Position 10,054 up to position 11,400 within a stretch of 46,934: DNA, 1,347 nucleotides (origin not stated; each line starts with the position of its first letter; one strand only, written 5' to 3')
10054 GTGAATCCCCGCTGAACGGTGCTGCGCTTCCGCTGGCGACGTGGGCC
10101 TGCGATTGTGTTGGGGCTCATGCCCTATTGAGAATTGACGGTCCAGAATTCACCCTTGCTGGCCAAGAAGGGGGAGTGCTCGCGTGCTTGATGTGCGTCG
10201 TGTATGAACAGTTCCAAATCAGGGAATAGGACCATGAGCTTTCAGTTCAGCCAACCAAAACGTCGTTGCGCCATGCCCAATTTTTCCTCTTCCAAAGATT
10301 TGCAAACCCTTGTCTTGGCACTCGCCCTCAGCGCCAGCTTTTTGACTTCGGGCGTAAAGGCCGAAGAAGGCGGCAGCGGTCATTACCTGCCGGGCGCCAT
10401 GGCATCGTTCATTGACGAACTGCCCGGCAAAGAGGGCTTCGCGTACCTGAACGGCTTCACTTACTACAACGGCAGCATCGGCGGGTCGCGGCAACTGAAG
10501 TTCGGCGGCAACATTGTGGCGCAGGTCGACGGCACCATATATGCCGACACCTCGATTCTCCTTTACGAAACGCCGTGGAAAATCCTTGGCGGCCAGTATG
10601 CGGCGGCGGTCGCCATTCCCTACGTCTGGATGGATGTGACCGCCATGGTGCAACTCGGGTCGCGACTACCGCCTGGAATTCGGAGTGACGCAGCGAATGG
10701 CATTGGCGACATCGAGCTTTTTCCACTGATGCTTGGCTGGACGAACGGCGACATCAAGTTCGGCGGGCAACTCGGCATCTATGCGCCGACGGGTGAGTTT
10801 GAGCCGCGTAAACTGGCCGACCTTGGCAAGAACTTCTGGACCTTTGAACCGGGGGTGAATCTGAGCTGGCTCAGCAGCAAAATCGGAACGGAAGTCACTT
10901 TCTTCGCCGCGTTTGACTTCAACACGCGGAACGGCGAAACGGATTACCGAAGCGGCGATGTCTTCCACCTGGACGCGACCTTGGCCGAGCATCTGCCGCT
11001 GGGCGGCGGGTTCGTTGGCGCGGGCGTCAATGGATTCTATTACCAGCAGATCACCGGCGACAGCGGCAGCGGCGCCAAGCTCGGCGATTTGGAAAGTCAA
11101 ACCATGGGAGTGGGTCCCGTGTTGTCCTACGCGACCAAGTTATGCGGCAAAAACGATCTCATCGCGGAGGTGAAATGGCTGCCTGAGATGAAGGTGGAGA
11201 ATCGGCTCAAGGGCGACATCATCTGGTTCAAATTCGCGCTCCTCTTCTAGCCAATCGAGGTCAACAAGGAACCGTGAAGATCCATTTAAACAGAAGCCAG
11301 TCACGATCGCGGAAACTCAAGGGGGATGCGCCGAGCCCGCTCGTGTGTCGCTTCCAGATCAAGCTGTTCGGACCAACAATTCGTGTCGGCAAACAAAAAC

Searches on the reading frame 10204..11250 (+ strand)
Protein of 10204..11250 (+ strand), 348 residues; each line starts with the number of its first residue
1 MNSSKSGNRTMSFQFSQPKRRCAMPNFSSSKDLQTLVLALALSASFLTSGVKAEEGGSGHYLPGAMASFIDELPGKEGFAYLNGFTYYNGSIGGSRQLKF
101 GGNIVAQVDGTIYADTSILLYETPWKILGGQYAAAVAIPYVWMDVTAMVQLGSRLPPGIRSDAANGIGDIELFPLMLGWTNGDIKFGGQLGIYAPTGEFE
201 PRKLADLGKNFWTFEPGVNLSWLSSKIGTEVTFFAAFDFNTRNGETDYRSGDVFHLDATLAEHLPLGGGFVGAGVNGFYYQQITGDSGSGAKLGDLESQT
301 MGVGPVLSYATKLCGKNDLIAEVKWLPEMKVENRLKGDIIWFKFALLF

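Call 17: search_protein_families(library=pfam, proteins=[window:10204-11250:+])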
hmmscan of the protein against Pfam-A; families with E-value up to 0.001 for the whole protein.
window:10204-11250:+ (348 aa): 1 family
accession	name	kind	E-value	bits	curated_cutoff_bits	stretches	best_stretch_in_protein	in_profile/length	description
PF13557.12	Phenol_MetA_deg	-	2.9e-47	162.2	22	1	100-344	8-242/242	Putative MetA-pathway of phenol degradation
